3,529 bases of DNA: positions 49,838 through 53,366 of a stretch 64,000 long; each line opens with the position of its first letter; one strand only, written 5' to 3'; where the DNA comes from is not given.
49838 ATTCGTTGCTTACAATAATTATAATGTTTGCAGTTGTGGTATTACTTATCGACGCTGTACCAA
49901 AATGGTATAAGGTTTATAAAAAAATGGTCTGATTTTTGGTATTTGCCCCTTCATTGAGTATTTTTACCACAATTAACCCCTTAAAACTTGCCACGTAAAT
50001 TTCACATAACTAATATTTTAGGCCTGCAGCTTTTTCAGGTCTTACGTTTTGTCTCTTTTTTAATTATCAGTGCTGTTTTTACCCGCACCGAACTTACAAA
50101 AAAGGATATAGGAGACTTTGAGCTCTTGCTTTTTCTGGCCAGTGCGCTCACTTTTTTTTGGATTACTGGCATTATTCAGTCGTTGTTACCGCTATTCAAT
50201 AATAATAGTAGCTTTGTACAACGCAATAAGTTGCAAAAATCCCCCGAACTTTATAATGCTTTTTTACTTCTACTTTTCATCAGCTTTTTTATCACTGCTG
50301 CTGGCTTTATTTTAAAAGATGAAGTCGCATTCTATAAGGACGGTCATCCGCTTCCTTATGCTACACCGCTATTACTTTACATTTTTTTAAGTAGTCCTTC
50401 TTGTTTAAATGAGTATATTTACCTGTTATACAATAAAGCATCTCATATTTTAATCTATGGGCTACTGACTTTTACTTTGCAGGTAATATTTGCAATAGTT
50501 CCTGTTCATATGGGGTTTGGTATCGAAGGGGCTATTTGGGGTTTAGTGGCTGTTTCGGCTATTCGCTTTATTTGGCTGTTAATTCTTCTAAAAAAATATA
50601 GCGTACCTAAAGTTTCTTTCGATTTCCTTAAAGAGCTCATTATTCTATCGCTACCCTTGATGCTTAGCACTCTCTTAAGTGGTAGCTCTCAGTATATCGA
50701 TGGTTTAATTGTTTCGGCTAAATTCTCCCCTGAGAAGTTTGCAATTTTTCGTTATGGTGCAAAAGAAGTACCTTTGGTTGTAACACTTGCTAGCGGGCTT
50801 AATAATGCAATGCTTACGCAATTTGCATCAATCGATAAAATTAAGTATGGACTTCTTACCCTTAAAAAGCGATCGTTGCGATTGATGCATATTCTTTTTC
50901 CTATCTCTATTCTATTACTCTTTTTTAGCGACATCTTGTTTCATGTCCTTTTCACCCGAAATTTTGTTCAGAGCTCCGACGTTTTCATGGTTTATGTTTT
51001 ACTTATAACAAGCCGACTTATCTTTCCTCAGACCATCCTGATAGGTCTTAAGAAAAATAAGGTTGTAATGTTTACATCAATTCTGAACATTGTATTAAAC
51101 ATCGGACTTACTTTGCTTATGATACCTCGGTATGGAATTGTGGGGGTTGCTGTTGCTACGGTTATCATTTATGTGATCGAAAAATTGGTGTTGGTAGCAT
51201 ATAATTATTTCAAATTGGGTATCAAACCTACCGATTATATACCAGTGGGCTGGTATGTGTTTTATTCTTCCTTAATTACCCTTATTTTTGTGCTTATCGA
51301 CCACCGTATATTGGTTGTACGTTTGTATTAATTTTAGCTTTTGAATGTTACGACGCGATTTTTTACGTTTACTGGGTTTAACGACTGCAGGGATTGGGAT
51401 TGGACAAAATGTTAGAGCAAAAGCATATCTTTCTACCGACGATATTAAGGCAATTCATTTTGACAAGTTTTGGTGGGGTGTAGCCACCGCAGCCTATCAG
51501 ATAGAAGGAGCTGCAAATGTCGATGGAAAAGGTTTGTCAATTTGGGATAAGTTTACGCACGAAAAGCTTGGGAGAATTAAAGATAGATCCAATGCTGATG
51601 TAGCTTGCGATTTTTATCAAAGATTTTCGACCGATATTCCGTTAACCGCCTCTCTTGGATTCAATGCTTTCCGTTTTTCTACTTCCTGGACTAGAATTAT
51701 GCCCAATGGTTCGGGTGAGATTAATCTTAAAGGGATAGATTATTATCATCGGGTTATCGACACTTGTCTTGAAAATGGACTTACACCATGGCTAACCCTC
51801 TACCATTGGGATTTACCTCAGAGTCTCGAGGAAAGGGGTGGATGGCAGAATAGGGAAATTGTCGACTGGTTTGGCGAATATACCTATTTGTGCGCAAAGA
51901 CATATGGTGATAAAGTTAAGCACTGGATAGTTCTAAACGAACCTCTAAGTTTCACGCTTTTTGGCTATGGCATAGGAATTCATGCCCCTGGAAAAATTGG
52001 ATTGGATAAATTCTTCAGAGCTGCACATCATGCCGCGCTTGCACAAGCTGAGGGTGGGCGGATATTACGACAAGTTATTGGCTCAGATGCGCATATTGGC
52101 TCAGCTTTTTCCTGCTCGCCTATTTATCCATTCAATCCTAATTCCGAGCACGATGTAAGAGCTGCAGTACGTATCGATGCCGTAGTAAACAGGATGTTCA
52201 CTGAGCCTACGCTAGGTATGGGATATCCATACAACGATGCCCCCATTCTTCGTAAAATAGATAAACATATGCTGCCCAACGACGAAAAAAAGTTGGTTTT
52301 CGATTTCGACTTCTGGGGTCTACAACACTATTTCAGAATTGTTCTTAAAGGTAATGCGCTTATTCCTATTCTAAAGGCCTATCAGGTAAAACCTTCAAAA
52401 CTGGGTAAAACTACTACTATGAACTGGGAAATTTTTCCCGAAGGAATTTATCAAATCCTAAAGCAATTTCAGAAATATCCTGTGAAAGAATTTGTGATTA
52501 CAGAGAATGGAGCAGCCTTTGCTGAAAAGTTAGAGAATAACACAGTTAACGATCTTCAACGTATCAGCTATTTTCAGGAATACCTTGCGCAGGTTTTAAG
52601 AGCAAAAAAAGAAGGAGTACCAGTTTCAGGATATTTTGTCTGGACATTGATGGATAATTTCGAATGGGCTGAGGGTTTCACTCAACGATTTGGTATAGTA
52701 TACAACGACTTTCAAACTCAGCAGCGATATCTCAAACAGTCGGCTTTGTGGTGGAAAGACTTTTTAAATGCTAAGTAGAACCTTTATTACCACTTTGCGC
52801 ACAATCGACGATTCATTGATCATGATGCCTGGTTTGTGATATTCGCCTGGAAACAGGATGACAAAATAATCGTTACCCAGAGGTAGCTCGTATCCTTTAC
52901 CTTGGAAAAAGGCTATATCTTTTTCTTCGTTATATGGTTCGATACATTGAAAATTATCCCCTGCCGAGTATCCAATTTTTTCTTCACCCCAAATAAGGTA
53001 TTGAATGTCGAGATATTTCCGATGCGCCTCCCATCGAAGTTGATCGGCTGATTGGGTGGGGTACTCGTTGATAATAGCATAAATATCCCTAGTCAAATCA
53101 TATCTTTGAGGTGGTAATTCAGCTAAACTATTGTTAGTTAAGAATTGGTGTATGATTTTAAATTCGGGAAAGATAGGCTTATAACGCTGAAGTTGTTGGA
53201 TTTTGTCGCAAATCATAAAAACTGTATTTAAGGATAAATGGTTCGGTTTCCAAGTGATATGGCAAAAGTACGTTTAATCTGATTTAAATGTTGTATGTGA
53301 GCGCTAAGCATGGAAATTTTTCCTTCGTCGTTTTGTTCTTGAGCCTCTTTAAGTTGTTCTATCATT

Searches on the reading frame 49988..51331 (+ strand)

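Call 59: search_protein_families(library=pfam, proteins=[window:49988-51331:+], max_evalue=0.000001)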
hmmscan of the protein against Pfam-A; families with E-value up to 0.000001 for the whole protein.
window:49988-51331:+ (447 aa): 2 families
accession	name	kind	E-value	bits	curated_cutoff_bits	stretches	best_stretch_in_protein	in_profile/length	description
PF13440.11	Polysacc_synt_3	-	4.8e-18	65.8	23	1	74-329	34-291/293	Polysaccharide biosynthesis protein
PF01943.22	Polysacc_synt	-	2.1e-07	31.1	28.2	0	247-440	31-230/274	Polysaccharide biosynthesis protein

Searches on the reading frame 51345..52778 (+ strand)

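Call 3: search_protein_families(library=pfam, proteins=[window:51345-52778:+], max_evalue=0.01)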
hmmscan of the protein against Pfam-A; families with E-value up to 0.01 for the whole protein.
window:51345-52778:+ (477 aa): 3 families
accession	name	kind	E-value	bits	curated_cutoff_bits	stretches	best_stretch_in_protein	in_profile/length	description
PF00232.24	Glyco_hydro_1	-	6.8e-143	476.8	22.6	1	40-476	7-450/453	Glycosyl hydrolase family 1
PF00150.24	Cellulase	-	5.1e-05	23.3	23.5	1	98-201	27-131/272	Cellulase (glycosyl hydrolase family 5)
PF00331.26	Glyco_hydro_10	-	0.0039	16.9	22.1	0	366-456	215-298/311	Glycosyl hydrolase family 10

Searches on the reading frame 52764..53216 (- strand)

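Call 3: search_protein_families(library=pfam, proteins=[window:52764-53216:-], max_evalue=0.01)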
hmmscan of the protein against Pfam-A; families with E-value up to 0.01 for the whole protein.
window:52764-53216:- (150 aa): 1 family
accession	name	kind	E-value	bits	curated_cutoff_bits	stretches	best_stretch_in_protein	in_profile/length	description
PF04074.18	DUF386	-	5.2e-40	137.3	26.5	1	1-146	1-144/145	YhcH/YjgK/YiaL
